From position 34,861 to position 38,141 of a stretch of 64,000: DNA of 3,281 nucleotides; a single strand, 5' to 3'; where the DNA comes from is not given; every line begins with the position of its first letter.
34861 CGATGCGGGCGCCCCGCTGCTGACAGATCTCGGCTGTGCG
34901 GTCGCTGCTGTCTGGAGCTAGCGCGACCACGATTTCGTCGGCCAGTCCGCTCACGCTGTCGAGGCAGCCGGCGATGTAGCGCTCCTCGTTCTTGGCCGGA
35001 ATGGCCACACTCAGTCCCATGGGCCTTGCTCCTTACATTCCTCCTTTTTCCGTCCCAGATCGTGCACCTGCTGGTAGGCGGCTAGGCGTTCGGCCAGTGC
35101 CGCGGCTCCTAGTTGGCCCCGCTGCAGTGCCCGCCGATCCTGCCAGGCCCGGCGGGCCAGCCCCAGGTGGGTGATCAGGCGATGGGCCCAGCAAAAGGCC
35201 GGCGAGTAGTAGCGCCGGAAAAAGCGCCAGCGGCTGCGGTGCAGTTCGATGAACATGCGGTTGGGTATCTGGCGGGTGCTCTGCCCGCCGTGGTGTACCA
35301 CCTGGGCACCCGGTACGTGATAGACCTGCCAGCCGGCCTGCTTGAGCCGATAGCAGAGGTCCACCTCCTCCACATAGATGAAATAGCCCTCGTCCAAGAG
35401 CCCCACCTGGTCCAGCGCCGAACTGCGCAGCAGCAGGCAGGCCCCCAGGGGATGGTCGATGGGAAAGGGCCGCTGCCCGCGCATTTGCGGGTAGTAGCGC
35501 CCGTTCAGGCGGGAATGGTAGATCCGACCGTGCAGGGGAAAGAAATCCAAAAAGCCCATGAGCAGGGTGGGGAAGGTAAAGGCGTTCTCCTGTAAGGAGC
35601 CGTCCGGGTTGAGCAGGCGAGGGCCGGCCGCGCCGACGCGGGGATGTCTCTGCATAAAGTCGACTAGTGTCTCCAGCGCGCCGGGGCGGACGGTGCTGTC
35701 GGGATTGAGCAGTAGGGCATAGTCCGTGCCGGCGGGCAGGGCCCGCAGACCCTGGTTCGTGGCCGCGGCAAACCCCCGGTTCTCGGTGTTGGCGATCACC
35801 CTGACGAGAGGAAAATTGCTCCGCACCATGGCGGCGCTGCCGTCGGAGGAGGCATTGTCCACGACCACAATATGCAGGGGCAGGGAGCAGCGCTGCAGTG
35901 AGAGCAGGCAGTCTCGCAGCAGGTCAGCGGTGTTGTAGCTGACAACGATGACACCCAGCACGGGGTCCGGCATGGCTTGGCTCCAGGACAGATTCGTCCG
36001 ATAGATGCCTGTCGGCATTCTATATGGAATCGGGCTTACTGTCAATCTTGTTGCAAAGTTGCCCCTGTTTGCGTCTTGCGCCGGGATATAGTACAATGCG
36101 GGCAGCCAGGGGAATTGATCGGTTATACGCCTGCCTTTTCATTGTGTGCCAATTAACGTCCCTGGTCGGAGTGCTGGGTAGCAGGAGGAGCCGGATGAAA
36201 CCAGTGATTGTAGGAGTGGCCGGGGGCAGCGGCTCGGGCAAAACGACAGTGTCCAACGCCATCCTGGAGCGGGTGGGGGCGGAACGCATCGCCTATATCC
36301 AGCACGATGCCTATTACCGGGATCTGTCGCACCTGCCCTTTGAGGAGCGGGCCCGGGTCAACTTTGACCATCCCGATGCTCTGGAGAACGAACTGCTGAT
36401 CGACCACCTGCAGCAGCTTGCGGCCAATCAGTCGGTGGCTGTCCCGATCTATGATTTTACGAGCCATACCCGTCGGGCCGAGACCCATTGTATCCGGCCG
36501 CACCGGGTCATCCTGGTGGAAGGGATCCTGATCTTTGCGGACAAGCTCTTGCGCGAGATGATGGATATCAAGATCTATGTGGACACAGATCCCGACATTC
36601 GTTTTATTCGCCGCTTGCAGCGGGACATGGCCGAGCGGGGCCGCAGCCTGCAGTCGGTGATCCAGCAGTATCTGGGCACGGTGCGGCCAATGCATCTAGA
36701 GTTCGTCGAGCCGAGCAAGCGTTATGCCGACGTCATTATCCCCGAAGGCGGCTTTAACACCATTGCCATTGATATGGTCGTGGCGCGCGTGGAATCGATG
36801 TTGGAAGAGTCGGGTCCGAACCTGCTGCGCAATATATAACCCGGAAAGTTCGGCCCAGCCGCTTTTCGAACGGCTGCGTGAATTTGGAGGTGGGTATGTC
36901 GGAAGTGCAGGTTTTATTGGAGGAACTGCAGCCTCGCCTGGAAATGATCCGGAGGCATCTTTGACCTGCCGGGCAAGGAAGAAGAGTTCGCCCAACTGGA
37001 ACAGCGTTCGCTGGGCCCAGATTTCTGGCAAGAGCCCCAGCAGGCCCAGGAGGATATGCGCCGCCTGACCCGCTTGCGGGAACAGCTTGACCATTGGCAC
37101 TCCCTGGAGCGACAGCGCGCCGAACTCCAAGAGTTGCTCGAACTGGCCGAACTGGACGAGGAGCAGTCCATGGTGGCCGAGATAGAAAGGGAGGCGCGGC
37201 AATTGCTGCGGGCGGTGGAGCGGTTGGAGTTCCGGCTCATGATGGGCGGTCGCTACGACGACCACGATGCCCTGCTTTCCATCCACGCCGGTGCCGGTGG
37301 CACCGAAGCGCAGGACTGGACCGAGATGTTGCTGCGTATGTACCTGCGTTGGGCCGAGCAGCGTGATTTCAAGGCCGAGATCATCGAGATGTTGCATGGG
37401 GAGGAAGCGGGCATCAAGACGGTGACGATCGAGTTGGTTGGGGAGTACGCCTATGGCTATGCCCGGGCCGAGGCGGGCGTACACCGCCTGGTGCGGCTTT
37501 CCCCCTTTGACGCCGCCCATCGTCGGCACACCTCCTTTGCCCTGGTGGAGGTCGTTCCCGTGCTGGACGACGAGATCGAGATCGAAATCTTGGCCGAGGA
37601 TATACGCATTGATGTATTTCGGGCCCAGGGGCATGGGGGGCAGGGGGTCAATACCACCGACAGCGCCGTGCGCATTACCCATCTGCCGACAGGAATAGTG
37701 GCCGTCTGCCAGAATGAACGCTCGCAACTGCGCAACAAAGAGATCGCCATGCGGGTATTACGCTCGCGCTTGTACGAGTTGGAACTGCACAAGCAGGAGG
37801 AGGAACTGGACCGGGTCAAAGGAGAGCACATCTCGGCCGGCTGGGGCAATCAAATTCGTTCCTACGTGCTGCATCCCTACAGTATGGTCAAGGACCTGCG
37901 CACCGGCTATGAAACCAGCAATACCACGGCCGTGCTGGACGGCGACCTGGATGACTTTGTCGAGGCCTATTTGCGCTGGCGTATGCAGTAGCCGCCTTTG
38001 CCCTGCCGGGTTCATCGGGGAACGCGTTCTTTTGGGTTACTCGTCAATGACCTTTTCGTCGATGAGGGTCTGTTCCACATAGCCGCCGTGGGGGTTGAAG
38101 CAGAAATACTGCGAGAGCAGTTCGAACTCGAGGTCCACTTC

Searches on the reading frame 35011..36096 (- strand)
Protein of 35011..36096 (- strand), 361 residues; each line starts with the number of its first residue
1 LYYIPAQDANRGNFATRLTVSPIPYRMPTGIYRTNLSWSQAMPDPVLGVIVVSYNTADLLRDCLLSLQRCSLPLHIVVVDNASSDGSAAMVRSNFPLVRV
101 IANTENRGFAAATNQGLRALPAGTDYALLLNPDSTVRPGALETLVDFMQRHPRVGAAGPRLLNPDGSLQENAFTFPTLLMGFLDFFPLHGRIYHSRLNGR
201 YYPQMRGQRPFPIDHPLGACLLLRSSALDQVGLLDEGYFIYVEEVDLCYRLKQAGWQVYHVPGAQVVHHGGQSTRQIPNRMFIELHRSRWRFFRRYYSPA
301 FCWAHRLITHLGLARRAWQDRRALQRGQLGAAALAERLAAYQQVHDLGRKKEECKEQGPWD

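Call 35: search_protein_families(library=pfam, proteins=[window:35011-36096:-], max_evalue=0.0001)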
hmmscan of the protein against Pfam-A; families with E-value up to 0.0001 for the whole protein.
window:35011-36096:- (361 aa): 3 families
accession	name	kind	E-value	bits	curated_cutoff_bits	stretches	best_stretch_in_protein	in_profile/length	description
PF00535.33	Glycos_transf_2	-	5.8e-24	85.3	23.3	1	49-230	2-166/168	Glycosyl transferase family 2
PF13641.12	Glyco_tranf_2_3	-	5.6e-18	66.2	27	1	47-277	3-220/230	Glycosyltransferase like family 2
PF13632.12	Glyco_trans_2_3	-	1.4e-09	38.5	27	1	127-310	2-166/198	Glycosyl transferase family group 2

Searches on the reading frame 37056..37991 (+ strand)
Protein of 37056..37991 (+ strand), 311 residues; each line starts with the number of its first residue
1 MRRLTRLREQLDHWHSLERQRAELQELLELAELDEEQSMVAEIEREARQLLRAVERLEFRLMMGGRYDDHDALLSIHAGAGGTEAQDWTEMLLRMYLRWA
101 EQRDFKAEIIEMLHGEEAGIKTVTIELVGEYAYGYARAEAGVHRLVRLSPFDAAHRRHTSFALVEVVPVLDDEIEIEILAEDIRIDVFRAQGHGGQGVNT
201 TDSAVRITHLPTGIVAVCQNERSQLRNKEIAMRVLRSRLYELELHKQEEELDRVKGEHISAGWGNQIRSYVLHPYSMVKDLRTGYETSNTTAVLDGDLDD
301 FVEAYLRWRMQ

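Call 35: search_protein_families(library=pfam, proteins=[window:37056-37991:+], max_evalue=0.0001)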
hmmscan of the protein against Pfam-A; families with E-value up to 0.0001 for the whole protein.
window:37056-37991:+ (311 aa): 2 families
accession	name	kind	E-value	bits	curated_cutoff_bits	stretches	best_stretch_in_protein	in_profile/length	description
PF03462.23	PCRF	-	1.2e-47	162.6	24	1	2-164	29-194/194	PCRF domain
PF00472.26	RF-1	-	4.8e-40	136.6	35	1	172-282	1-116/116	RF-1 domain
